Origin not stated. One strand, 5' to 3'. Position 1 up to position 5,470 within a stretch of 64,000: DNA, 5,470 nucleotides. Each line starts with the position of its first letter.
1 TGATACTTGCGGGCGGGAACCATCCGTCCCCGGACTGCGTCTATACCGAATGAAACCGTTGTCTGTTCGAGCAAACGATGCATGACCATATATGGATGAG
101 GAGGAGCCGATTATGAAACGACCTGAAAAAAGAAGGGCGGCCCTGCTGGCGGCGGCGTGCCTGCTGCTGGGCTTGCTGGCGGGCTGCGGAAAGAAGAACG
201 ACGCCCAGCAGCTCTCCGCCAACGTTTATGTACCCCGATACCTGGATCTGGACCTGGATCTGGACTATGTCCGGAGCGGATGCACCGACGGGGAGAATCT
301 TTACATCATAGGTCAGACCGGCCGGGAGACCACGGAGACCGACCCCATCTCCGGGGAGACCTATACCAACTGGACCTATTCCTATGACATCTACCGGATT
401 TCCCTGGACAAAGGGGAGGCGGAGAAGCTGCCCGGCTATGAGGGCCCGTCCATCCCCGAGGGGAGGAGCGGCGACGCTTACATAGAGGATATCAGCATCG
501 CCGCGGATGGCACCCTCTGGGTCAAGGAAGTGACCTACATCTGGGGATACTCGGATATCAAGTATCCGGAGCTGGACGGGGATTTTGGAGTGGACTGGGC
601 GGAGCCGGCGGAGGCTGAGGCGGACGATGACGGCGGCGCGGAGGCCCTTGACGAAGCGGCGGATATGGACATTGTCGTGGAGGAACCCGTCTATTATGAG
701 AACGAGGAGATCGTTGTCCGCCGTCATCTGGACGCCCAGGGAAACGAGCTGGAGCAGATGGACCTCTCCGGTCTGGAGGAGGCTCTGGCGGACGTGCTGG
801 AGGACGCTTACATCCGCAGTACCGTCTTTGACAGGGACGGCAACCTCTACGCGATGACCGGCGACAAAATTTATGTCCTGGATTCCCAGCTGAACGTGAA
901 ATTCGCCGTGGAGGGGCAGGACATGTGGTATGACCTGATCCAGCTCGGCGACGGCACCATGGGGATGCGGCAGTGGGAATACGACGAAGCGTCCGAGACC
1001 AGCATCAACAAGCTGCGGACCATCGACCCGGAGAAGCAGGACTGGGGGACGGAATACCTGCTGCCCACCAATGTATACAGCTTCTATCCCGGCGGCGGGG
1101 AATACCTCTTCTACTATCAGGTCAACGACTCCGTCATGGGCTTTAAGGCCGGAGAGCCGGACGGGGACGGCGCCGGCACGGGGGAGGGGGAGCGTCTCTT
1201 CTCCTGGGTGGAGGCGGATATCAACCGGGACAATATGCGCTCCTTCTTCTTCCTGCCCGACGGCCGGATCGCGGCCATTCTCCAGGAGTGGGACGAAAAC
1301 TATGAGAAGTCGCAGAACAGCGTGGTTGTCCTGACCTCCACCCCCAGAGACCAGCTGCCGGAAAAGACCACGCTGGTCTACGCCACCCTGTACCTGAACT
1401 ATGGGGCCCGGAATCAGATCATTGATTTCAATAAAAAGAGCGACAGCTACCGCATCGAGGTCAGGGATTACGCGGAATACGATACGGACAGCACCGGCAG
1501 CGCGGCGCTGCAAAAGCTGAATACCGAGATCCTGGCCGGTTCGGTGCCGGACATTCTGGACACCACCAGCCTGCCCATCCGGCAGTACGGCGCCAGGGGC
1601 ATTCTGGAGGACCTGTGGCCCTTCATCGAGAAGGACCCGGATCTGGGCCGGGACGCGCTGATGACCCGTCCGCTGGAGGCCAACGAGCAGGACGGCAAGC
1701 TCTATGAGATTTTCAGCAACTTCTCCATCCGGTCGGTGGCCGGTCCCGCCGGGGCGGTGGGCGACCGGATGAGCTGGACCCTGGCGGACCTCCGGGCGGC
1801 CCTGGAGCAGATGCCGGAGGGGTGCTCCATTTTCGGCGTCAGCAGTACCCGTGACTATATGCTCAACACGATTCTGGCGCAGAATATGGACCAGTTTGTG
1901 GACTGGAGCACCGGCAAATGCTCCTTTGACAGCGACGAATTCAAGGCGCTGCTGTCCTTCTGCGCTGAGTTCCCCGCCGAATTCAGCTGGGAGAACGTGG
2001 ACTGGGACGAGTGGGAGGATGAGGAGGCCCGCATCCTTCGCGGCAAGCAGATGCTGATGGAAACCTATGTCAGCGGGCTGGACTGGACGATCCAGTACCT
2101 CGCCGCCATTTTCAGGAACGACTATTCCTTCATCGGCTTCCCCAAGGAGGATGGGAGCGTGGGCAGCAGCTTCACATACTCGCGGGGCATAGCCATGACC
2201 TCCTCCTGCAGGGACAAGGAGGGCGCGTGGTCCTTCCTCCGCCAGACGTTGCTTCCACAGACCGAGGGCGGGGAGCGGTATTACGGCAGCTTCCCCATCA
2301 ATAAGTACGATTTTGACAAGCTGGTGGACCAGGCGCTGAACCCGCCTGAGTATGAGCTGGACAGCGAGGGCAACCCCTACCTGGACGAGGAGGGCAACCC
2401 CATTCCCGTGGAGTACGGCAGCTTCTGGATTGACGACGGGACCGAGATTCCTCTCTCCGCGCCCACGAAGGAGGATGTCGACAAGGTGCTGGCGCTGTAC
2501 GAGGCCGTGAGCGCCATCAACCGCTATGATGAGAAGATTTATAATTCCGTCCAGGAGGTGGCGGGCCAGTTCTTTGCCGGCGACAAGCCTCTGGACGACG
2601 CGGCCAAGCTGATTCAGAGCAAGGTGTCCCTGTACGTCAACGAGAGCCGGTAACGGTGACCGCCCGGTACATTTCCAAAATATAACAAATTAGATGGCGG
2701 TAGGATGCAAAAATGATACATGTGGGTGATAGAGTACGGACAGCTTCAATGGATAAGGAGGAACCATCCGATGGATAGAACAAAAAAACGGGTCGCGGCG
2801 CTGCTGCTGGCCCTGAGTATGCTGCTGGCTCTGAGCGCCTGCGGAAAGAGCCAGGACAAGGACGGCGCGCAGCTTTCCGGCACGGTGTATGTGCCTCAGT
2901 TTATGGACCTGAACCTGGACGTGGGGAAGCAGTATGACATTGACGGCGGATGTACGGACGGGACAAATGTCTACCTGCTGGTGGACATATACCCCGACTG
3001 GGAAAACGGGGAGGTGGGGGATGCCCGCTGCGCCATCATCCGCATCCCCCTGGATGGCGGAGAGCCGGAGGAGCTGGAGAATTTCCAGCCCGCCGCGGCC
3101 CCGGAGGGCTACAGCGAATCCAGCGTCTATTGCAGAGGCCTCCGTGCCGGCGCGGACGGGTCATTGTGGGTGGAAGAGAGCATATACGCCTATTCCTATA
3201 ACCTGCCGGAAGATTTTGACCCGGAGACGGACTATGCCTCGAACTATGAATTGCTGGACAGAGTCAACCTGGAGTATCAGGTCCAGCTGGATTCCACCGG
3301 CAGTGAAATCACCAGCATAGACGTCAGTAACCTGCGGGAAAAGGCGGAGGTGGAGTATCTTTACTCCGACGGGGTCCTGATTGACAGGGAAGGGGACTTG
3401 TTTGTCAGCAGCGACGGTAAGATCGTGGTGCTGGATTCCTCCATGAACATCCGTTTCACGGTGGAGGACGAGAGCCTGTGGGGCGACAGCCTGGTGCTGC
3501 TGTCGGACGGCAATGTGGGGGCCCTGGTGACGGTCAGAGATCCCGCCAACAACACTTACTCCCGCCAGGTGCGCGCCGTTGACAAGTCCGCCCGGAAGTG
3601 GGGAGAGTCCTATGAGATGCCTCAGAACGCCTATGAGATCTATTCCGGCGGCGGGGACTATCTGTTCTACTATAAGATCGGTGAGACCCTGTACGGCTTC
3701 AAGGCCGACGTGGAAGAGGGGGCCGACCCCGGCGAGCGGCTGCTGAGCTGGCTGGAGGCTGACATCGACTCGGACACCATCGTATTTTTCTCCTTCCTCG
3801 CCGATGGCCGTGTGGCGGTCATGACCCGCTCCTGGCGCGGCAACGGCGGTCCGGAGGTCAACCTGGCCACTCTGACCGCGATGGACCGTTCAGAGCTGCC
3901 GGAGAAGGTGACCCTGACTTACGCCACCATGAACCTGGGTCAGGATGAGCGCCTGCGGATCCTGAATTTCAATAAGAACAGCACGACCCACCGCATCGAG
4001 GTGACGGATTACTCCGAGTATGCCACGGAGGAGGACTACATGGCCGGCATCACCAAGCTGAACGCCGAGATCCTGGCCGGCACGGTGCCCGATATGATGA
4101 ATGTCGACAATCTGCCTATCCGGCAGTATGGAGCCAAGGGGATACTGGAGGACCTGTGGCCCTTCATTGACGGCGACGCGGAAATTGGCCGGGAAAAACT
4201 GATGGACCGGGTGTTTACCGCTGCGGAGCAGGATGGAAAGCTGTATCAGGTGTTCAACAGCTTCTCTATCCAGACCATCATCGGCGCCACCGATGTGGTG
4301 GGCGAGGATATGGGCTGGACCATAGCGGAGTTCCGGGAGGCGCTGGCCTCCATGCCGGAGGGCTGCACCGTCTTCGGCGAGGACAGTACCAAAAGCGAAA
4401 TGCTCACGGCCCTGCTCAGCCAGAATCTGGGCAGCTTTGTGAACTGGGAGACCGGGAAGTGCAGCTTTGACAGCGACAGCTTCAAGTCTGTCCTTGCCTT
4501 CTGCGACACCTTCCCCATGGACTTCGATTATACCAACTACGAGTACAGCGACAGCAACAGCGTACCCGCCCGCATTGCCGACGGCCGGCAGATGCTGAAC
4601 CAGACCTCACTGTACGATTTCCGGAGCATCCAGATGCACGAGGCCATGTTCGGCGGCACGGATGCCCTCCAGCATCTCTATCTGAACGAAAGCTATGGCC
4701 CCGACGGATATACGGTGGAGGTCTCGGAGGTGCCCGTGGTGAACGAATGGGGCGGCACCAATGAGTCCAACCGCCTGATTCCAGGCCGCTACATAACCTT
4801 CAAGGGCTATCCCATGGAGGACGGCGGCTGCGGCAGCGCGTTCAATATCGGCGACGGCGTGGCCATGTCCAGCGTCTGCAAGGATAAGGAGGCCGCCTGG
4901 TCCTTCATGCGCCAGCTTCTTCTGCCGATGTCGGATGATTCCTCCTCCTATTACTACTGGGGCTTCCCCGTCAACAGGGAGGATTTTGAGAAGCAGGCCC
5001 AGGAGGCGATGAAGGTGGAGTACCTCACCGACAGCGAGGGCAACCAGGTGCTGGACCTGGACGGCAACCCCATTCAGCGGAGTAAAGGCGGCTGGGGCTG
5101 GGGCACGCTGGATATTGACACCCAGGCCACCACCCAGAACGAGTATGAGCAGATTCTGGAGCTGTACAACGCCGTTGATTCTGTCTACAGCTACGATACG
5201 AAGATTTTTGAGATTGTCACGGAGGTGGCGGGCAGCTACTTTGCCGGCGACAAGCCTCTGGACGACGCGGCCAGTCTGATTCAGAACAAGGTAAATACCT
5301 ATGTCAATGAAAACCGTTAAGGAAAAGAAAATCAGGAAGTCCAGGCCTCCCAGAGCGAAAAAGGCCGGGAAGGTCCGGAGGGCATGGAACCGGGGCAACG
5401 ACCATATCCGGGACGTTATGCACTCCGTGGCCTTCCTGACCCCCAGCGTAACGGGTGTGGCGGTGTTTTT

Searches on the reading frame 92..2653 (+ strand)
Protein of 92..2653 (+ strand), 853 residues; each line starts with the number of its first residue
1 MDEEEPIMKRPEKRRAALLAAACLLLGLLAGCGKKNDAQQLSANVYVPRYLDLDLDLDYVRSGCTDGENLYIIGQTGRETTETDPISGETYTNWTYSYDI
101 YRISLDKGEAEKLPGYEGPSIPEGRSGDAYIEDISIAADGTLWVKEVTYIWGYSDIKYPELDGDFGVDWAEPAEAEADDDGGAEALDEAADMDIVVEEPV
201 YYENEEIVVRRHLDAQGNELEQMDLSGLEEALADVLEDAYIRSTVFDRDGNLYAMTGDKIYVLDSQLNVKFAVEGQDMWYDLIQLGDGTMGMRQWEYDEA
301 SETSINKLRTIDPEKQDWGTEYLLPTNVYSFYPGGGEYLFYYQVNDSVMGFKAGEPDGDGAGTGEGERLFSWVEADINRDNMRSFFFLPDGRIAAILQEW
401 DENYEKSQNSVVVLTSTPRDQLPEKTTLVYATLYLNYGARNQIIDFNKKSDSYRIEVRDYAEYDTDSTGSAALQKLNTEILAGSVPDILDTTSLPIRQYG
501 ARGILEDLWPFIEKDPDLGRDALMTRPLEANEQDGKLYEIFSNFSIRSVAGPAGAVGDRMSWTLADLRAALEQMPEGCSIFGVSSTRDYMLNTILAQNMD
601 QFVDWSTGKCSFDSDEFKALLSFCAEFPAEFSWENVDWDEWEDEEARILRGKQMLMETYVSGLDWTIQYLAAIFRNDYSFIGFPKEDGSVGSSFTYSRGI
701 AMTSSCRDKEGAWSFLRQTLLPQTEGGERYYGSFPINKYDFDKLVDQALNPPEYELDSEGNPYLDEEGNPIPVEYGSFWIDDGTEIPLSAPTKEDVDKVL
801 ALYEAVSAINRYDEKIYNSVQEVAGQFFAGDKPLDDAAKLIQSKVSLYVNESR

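Call 6: search_protein_families(library=pfam, proteins=[window:92-2653:+], max_evalue=0.01)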
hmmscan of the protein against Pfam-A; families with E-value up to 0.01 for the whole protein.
window:92-2653:+ (853 aa): 0 families

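Call 7: search_protein_families(library=ncbifam, proteins=[window:92-2653:+], max_evalue=0.01)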
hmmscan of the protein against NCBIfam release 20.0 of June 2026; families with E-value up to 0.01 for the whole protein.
window:92-2653:+ (853 aa): 0 families
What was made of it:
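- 113..2653 (+): Giant lipoprotein solute-binding protein 1 (846 aa from the called start; the ORF opens at 92). Lipobox LLAGC. N-terminal domain of about 380 aa with no family assignment, then an SBP fold. No Pfam or NCBIfam hit of its own (calls 6, 7).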

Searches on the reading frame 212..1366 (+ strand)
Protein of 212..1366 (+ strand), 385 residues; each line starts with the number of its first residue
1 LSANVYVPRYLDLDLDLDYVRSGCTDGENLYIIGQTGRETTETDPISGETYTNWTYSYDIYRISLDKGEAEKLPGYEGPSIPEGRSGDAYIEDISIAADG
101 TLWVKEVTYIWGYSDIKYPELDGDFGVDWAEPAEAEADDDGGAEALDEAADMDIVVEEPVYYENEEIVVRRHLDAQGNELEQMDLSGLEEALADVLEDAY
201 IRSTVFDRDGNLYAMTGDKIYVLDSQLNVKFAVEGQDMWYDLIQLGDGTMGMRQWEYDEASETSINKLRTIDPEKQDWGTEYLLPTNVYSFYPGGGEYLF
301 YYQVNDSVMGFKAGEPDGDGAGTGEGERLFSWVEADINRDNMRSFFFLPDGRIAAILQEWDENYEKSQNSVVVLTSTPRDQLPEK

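Call 59: search_protein_families(library=pfam, proteins=[window:212-1366:+], max_evalue=5)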
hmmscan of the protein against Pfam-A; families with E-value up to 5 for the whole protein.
seq(385 aa): 2 families
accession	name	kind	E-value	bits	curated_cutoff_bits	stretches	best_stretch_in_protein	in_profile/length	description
PF07494.17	Reg_prop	-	0.015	15.9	20.4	0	198-216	4-22/24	Two component regulator propeller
PF05593.20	RHS_repeat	-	4.5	8.3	22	1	36-59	4-23/38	RHS Repeat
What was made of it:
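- Tried and rejected: Only a sub-threshold 'Reg_prop' propeller hint at E 0.015 (call 59); the fold is unassigned.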

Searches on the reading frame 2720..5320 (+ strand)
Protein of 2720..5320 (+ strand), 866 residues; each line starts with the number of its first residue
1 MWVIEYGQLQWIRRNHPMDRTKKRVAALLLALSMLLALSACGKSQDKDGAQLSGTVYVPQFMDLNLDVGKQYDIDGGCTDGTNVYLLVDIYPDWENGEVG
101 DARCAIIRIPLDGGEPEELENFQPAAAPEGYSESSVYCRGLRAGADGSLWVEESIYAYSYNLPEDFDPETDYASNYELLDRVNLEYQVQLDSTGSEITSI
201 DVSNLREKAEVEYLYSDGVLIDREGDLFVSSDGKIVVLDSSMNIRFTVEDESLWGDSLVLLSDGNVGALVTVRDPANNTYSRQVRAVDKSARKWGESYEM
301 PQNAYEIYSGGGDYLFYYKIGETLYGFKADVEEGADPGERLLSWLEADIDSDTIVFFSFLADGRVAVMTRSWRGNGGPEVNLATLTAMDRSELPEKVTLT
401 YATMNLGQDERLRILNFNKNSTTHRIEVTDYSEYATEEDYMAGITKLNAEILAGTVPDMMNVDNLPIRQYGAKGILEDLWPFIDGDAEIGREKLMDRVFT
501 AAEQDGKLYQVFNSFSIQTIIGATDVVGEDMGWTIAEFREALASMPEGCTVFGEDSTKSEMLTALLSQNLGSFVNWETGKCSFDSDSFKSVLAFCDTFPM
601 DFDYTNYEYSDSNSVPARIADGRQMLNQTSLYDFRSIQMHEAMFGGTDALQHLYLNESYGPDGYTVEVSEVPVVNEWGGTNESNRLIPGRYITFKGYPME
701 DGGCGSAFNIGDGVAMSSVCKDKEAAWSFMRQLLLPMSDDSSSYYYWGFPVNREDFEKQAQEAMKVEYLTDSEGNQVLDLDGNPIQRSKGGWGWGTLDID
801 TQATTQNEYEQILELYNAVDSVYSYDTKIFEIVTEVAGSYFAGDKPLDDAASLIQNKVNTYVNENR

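Call 6: search_protein_families(library=pfam, proteins=[window:2720-5320:+], max_evalue=0.01)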
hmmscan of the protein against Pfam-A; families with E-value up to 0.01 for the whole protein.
window:2720-5320:+ (866 aa): 1 family
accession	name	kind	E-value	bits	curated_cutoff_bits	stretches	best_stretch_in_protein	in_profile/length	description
PF01547.30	SBP_bac_1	-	9.4e-05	23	26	1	417-731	17-298/307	Bacterial extracellular solute-binding protein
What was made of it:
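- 2771..5320 (+): Giant lipoprotein solute-binding protein 2 (849 aa from the called start; the ORF opens at 2720). Lipobox LSAC. SBP_bac_1 scores 23 bits over residues 417-731, below the cutoff of 26 (call 6).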

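Call 7: search_protein_families(library=ncbifam, proteins=[window:2720-5320:+], max_evalue=0.01)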
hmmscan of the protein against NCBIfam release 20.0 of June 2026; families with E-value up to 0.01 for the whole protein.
window:2720-5320:+ (866 aa): 0 families

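Call 34: search_solved_structures(query=window:2720-5317:+, max_evalue=1)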
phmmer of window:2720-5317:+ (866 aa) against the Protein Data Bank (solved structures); distinct sequences matched with E-value up to 1: 5.
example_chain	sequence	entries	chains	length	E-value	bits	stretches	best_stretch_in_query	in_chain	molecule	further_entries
5f7v_A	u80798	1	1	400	1.4e-06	29.9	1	444-526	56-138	Lmo0181 protein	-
4r6k_A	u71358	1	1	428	1e-05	27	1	431-554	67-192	SOLUTE-BINDING PROTEIN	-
5z6b_A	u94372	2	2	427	1e-05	26.9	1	431-554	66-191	Putative ABC transporter substrate-binding protein YesO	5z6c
7x0o_A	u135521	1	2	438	0.0021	19.3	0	467-592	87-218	CbpC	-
2xdq_B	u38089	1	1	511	0.0024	19.1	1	549-619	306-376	LIGHT-INDEPENDENT PROTOCHLOROPHYLLIDE REDUCTASE SUBUNIT B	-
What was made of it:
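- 2771..5320 (+): PDB sequence hits to the sugar SBPs Lmo0181, YesO and CbpC cover residues 431-592 (call 34).
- On CUT1 type I ABC importer: the whole operon: PDB hits are the sugar SBPs Lmo0181, YesO and CbpC (call 34).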

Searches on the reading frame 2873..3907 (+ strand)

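Call 59: search_protein_families(library=pfam, proteins=[window:2873-3907:+], max_evalue=5)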
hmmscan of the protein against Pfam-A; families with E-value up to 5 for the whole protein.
seq(345 aa): 1 family
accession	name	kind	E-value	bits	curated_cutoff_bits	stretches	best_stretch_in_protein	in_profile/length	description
PF11314.13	DUF3117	-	0.23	11.8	25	1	50-63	15-28/50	Protein of unknown function (DUF3117)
